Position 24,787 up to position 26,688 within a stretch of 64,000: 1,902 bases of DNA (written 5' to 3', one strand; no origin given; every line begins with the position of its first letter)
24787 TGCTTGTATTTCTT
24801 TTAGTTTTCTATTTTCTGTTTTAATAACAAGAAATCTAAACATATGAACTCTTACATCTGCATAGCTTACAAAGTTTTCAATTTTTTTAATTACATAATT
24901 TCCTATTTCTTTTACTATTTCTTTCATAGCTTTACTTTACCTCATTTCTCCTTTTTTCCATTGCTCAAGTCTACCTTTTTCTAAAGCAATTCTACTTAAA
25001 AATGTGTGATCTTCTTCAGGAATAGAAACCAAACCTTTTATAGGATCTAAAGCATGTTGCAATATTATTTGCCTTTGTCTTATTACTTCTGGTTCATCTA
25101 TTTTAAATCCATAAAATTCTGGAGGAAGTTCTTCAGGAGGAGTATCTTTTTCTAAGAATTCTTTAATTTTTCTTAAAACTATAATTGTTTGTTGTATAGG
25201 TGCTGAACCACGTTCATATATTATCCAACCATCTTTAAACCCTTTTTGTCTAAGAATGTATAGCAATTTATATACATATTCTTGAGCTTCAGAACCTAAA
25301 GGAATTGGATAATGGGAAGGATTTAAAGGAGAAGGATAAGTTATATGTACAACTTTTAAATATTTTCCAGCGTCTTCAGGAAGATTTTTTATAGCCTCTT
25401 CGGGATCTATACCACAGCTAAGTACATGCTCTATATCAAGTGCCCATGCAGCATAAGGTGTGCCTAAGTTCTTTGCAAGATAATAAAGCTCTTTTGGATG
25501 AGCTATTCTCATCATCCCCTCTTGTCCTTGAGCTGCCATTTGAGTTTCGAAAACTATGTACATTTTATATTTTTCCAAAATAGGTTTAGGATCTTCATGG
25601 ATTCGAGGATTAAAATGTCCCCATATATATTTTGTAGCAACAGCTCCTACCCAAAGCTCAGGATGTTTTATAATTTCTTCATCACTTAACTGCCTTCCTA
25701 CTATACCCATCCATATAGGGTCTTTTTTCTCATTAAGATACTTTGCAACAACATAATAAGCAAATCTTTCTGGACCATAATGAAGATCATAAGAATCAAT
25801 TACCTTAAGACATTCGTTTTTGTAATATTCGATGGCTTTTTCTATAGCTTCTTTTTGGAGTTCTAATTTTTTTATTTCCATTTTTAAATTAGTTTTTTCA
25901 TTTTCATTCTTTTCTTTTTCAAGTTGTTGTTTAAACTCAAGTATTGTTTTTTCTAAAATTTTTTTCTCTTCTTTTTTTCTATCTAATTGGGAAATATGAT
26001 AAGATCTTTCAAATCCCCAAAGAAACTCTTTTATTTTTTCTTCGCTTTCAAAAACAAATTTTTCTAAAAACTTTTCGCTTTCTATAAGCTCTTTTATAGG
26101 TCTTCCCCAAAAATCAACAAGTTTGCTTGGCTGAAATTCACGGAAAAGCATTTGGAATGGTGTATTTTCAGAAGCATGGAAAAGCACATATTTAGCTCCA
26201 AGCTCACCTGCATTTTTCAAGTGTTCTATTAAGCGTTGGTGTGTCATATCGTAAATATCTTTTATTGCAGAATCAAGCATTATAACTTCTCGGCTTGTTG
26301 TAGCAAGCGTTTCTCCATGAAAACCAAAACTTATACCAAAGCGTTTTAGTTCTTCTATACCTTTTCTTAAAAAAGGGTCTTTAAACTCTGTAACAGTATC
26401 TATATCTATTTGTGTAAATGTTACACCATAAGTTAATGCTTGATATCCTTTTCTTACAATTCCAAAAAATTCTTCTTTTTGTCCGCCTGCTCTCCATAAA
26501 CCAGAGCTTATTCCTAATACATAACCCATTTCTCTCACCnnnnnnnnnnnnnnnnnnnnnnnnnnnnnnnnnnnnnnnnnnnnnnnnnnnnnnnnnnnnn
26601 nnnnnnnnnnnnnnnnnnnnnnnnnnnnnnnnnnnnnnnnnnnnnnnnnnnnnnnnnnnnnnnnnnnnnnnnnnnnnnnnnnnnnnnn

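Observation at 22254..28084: Translationally coupled four-gene operon: unknown 514-aa protein, split TIM-barrel with coiled-coil insert, TldD, TldE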

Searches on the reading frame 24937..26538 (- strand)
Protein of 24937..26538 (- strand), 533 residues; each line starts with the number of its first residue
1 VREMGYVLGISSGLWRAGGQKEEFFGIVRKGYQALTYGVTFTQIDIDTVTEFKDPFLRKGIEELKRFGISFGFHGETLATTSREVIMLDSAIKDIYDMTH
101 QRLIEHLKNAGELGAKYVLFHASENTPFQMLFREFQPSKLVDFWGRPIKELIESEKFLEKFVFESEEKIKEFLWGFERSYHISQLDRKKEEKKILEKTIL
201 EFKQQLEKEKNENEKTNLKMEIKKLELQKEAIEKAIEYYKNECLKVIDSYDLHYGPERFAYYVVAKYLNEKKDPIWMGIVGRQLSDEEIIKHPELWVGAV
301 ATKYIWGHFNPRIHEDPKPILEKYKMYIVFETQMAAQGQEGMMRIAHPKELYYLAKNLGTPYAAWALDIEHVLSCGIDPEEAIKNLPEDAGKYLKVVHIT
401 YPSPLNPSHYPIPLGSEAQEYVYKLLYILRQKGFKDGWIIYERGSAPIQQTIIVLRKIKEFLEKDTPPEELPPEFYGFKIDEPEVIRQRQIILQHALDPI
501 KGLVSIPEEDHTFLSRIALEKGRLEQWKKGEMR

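Call 3: search_protein_families(library=pfam, proteins=[window:24937-26538:-], max_evalue=0.1)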
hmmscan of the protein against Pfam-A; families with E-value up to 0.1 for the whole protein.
window:24937-26538:- (533 aa): 2 families
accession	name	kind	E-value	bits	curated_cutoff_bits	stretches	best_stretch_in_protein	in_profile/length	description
PF01261.30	AP_endonuc_2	-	1.8e-06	28.3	31.1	1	319-451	113-242/249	Xylose isomerase-like TIM barrel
PF14335.11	DUF4391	-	0.057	13.7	29.9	1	163-226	167-229/232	Domain of unknown function (DUF4391)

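Call 4: search_protein_families(library=ncbifam, proteins=[window:24937-26538:-], max_evalue=0.1)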
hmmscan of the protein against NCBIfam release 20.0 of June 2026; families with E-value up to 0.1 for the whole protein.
window:24937-26538:- (533 aa): 1 family
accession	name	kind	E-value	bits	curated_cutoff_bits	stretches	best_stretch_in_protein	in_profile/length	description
TIGR00732.1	dprA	equivalog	0.068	12.4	191.15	0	68-128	84-145/220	DNA-processing protein DprA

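Call 11: find_homologous_proteins(query=window:24937-26538:-)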
Query window:24937-26538:- (533 aa): 147 proteins with E <= 0.001 among 8000 candidates; the best 120 are listed.
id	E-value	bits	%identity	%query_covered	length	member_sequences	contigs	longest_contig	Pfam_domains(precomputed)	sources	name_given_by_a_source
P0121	0.0e+0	1206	100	99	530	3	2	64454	PF01261.31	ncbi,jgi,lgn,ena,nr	ncbi:MAG TPA: hypothetical protein EYH56_00785 [Nanoarchaeota archaeon]|nr:hypothetical protein [Nan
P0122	3.1e-297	1005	82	99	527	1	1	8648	PF01261.31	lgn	-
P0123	2.4e-274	929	75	99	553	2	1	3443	-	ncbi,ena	-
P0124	2.0e-271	920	75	100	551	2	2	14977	PF01261.31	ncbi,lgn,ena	-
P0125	5.0e-239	813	67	99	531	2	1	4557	PF01261.31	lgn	-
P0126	1.4e-225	768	64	99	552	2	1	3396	PF01261.31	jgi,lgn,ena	-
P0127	9.0e-199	680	58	99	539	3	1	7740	PF01261.31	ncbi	-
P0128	2.1e-193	662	55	99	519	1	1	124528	-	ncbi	-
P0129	4.3e-191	655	54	99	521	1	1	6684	-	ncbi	-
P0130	4.5e-190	651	55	99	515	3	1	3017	PF01261.31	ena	-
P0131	3.8e-165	569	50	99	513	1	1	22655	-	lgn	-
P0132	1.7e-136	474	42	100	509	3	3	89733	PF01261.31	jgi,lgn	jgi:sugar phosphate isomerase/epimerase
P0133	2.2e-136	474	44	98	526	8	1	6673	-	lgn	-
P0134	3.4e-136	474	43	99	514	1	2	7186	PF01261.31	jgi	jgi:sugar phosphate isomerase/epimerase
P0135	3.4e-135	470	44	99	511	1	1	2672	PF01261.31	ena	-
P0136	6.2e-135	469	43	99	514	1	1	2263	PF01261.31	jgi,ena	-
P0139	1.1e-134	469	44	99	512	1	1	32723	PF01261.31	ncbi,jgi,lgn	-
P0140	3.6e-134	467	42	98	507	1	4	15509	PF01261.31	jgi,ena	-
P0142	7.8e-133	462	42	99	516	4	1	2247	PF01261.31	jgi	jgi:hypothetical protein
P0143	3.1e-132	460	42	99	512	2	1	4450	PF01261.31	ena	-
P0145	1.1e-131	459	42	99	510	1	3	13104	PF01261.31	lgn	-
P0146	5.0e-131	456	42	99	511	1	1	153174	PF01261.31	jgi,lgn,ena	-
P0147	9.4e-131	456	42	99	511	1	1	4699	PF01261.31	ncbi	-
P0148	9.5e-131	456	43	99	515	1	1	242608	PF01261.31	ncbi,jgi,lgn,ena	-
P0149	1.0e-130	455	42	99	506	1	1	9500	PF01261.31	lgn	-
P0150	1.1e-130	455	43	99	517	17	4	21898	PF01261.31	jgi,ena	-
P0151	4.0e-130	453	43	99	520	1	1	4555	PF01261.31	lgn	-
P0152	5.9e-130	453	42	99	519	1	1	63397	PF01261.31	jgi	jgi:endonuclease IV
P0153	7.9e-130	453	42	99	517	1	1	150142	PF01261.31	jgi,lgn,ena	-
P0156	5.1e-129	450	42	99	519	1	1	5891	PF01261.31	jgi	-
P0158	2.3e-127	444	40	99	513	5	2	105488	PF01261.31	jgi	jgi:hypothetical protein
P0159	2.4e-127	444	41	99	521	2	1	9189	PF01261.31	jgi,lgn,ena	-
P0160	4.2e-127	444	42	99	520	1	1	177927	PF01261.31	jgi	jgi:hypothetical protein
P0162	1.1e-126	442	41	97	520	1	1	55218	PF01261.31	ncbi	ncbi:MAG: hypothetical protein V1678_00155 [Candidatus Aenigmatarchaeota archaeon]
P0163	1.3e-126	442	42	99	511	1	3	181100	PF01261.31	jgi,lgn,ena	jgi:hypothetical protein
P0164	3.3e-126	441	41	99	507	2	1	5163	PF01261.31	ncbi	-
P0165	4.7e-126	440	41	97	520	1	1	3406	PF01261.31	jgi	jgi:hypothetical protein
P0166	9.4e-126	439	42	99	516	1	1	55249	PF01261.31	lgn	-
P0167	4.2e-125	437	42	99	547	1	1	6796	PF01261.31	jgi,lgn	jgi:sugar phosphate isomerase/epimerase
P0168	5.4e-125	437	40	99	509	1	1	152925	PF01261.31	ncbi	ncbi:MAG: hypothetical protein ABIE55_04280 [Candidatus Aenigmatarchaeota archaeon]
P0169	1.1e-124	436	41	98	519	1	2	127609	PF01261.31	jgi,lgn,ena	-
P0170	2.0e-124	435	41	99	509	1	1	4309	PF01261.31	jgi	jgi:sugar phosphate isomerase/epimerase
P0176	5.2e-122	427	41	99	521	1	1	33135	PF01261.31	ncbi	-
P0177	1.6e-120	422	41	100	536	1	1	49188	PF01261.31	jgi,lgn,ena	-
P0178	2.1e-120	421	41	99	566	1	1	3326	PF01261.31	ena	-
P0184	3.4e-117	411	41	99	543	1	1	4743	PF01261.31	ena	-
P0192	1.2e-112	396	38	99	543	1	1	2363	PF01261.31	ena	-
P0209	1.2e-108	383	42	92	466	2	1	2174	PF01261.31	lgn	-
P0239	2.5e-68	250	33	99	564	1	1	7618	PF01261.31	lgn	-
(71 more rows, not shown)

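Call 16: search_solved_structures(query=A2, max_evalue=1, show_alignments=2)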
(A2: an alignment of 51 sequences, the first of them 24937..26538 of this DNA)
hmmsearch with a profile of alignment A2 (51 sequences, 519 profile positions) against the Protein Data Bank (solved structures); distinct sequences matched with E-value up to 1: 3.
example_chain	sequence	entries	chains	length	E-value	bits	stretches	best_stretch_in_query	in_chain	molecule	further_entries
6khy_A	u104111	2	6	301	0.26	13.1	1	299-368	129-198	Probable AP endonuclease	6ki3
2x7v_A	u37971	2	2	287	0.73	11.6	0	69-123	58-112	PROBABLE ENDONUCLEASE 4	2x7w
4hno_A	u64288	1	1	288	0.74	11.6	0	69-123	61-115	Probable endonuclease 4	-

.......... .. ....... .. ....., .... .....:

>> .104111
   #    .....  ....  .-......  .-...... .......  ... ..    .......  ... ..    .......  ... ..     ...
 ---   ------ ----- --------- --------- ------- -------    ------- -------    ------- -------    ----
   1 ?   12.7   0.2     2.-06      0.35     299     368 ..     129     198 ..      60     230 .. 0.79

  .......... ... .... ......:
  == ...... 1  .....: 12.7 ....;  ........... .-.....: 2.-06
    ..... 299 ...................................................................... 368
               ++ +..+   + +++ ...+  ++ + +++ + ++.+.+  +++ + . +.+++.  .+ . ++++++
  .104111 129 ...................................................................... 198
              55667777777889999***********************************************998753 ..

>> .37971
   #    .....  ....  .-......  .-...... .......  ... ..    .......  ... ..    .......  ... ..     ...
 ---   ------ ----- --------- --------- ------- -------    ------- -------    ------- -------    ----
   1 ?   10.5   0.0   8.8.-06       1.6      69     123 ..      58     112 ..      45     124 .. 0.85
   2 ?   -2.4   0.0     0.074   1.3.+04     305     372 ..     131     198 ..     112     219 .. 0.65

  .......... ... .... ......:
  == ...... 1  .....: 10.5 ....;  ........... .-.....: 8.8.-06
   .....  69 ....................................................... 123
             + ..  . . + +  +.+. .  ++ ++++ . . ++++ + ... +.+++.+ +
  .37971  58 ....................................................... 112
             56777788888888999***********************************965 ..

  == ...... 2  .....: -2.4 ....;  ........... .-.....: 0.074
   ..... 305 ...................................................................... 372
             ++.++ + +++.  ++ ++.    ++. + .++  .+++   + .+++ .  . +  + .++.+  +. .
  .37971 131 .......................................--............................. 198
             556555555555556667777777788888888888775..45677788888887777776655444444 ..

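Call 25: predict_structure(alignment_id=A2)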
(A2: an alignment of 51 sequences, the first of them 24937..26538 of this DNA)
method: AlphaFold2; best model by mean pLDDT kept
length: 533 residues; sequences in the alignment: 51
mean_pLDDT: 90.3   pTM: 0.87
mean pLDDT of the five models: 90.3, 89.7, 89.0, 88.5, 87.6
residues with pLDDT >= 90: 412; 70-90: 73; 50-70: 31; < 50: 17
segments of 3 or more residues with pLDDT < 50: 1-3, 506-515, 531-533
pLDDT, mean of each block of 10 residues (from residue 1): 75 72 84 87 92 94 94 88 85 97 97 98 95 97 98 98 95 87 93 97 97 97 97 96 96 97 99 98 98 98 99 97 98 91 96 98 97 95 98 97 84 94 98 97 82 96 97 90 75 71 47 49 57 43
secondary structure, 60 per line:
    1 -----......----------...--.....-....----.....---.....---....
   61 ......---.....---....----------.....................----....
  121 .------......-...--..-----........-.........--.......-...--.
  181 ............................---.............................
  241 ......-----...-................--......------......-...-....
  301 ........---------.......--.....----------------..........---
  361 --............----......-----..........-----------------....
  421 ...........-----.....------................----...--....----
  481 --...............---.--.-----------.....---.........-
elements in order: E6-11 H27-31 H33-36 E41-45 H49-53 H57-66 E70-74 H78-81 H93-112 E117-121 H128-133 E135-137 H148-154 H156-164 H167-173 H180-208 H212-246 E252-254 H256-271 H274-279 H286-291 H297-308 H318-324 E327-331 H348-357 E363-368 H369-374 H379-384 H390-393 E394-399 H417-431 E437-441 H448-463 H473-476 H483-497 H516-520 H524-532

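Call 28: fold_search(model_id=the predicted structure, library=pdb)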
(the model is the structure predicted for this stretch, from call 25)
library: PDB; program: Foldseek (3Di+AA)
matches with E <= 10: 969; with E <= 0.001: 90
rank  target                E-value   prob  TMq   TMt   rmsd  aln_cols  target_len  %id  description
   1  4pfh_A                1.1e-06  1.00  0.36  0.61  13.9       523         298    8  Crystal structure of engineered D-tagatose 3-epimerase PcDTE-IDF8 (released 2014-10-22)
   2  4pfh_B                1.5e-06  1.00  0.37  0.64   7.1       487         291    8  Crystal structure of engineered D-tagatose 3-epimerase PcDTE-IDF8 (released 2014-10-22)
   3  4pgl_B                1.5e-06  1.00  0.37  0.63   7.2       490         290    8  Crystal structure of engineered D-tagatose 3-epimerase PcDTE-ILS6 (released 2014-10-22)
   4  4q7i_A                1.8e-06  1.00  0.37  0.62   6.9       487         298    8  Crystal structure of engineered thermostable D-tagatose 3-epimerase PcDTE-Var8 (released 2014-10-22)
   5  4pgl_A                1.9e-06  1.00  0.38  0.63  10.6       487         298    9  Crystal structure of engineered D-tagatose 3-epimerase PcDTE-ILS6 (released 2014-10-22)
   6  4q7i_B                2.4e-06  1.00  0.37  0.64   6.9       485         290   10  Crystal structure of engineered thermostable D-tagatose 3-epimerase PcDTE-Var8 (released 2014-10-22)
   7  2hk0_A                3.0e-06  1.00  0.38  0.66   6.9       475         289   10  Crystal structure of D-psicose 3-epimerase (DPEase) in the absence of substrate (released 2006-08-29)
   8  4xsl_D                3.1e-06  1.00  0.36  0.62  11.5       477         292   10  Crystal strcutre of D-tagatose 3-epimerase C66S from Pseudomonas cichorii in complex with glycerol (released 2016-01-27)
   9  3kws_A                3.7e-06  1.00  0.37  0.69   8.4       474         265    9  Crystal structure of Putative sugar isomerase (YP_001305149.1) from Parabacteroides distasonis ATCC 8503 at 1.68 A res (released 2009-12-22)
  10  3wqo_B                6.1e-06  1.00  0.41  0.75   5.5       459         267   11  Crystal structure of D-tagatose 3-epimerase-like protein (released 2014-07-09)
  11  4ytr_B                6.1e-06  1.00  0.35  0.59   8.6       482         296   10  Crystal structure of D-tagatose 3-epimerase C66S from Pseudomonas cichorii in complex with 1-deoxy L-tagatose (released 2016-03-23)
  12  2ou4_B                6.4e-06  1.00  0.36  0.62  11.9       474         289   10  Crystal structure of D-tagatose 3-epimerase from Pseudomonas cichorii (released 2007-12-25)
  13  8xiv                  7.4e-06  1.00  0.35  0.59   7.7       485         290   10  Production of D-psicose (released 2024-12-25)
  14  4xsl_A                9.6e-06  1.00  0.34  0.58   8.6       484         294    9  Crystal strcutre of D-tagatose 3-epimerase C66S from Pseudomonas cichorii in complex with glycerol (released 2016-01-27)
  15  8yec_C                1.2e-05  1.00  0.33  0.56  10.4       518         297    9  Crystal structure of L-ribulose 3-epimerase in complex with D-allulose (released 2025-02-12)
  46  1qum_A                1.2e-04  1.00  0.36  0.63   6.4       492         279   10  CRYSTAL STRUCTURE OF ESCHERICHIA COLI ENDONUCLEASE IV IN COMPLEX WITH DAMAGED DNA (released 1999-08-31)
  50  1qtw                  1.3e-04  1.00  0.37  0.63   6.2       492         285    9  HIGH-RESOLUTION CRYSTAL STRUCTURE OF THE ESCHERICHIA COLI DNA REPAIR ENZYME ENDONUCLEASE IV (released 1999-08-31)
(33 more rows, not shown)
